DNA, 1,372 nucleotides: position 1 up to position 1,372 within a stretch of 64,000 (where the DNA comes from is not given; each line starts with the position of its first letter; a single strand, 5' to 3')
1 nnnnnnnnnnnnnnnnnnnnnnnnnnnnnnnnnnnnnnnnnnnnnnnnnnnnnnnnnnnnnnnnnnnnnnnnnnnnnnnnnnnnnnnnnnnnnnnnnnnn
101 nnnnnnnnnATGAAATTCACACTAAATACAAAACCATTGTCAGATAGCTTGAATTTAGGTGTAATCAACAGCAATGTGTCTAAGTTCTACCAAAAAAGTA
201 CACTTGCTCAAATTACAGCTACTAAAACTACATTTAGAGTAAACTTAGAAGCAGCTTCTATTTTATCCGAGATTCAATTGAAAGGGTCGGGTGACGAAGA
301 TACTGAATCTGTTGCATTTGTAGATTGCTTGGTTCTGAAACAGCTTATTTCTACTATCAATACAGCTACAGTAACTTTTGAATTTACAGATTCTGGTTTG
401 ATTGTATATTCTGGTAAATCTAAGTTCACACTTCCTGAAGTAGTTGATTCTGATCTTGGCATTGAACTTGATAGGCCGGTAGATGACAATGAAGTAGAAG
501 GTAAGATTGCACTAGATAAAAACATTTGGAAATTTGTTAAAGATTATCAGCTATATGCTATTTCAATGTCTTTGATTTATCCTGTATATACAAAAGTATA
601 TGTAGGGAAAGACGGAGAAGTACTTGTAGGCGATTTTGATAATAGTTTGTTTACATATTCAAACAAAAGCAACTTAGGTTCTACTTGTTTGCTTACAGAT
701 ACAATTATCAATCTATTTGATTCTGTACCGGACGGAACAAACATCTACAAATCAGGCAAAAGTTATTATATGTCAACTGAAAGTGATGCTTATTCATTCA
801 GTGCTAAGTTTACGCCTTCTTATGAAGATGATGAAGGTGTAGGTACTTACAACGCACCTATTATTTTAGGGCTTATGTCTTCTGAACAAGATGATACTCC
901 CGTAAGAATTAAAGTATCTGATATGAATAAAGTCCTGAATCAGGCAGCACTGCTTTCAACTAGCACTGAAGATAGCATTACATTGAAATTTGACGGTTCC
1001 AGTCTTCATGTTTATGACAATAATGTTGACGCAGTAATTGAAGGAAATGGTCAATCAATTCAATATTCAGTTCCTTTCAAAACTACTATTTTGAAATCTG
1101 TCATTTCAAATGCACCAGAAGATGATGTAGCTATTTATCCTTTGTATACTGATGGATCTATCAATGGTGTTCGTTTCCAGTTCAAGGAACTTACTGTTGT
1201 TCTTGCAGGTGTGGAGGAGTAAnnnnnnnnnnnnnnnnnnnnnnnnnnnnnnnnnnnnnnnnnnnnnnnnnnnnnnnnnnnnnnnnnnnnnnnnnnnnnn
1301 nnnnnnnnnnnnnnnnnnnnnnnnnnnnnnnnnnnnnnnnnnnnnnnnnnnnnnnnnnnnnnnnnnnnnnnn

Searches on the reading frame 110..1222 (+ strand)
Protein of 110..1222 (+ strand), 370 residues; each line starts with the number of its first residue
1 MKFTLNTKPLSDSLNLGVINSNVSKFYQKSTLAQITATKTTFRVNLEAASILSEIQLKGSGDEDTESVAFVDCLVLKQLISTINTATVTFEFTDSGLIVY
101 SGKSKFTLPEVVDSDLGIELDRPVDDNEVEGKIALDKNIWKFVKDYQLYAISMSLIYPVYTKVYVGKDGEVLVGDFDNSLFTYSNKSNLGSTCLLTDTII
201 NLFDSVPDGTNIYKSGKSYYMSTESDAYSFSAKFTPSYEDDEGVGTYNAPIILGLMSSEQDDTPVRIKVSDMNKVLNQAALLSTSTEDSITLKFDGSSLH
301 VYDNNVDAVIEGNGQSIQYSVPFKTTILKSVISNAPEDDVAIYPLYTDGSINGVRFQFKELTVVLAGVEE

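Call 30: search_protein_families(library=pfam, alignment_id=A2, max_evalue=0.001)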
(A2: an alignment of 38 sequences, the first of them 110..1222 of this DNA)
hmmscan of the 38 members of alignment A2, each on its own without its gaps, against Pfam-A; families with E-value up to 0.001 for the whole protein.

A. member 1, window:110-1222:+ (370 aa): 0 families

B. families by the number of members that match (of 38 scanned): 30 families (the first 25 are shown)
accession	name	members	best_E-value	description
PF13177.12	DNA_pol3_delta2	2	1.3e-14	DNA polymerase III, delta subunit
PF20720.3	nSTAND3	2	1.4e-05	Novel STAND NTPase 3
PF25199.1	nSTAND_NTPase5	2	0.00083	Novel STAND NTPase 5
PF01227.27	GTP_cyclohydroI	1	6.4e-67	GTP cyclohydrolase I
PF06508.19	QueC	1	1e-55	Queuosine biosynthesis protein QueC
PF00154.27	RecA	1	7.9e-32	recA bacterial DNA recombination protein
PF14489.11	QueF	1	1.4e-30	QueF-like protein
PF01242.24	PTPS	1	2.5e-26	6-pyruvoyl tetrahydropterin synthase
PF02592.20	Vut_1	1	1.3e-22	Putative vitamin uptake transporter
PF07230.16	Portal_T4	1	9e-20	Bacteriophage T4-like portal protein (Gp20)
PF13561.12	adh_short_C2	1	4.3e-18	Enoyl-(Acyl carrier protein) reductase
PF00106.31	adh_short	1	1e-14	short chain dehydrogenase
PF04055.27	Radical_SAM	1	2.1e-14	Radical SAM superfamily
PF14890.11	Intein_splicing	1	2.2e-10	Intein splicing domain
PF22608.2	DNAX_ATPase_lid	1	8.4e-10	DNA polymerase III clamp loader subunit, ATPase lid domain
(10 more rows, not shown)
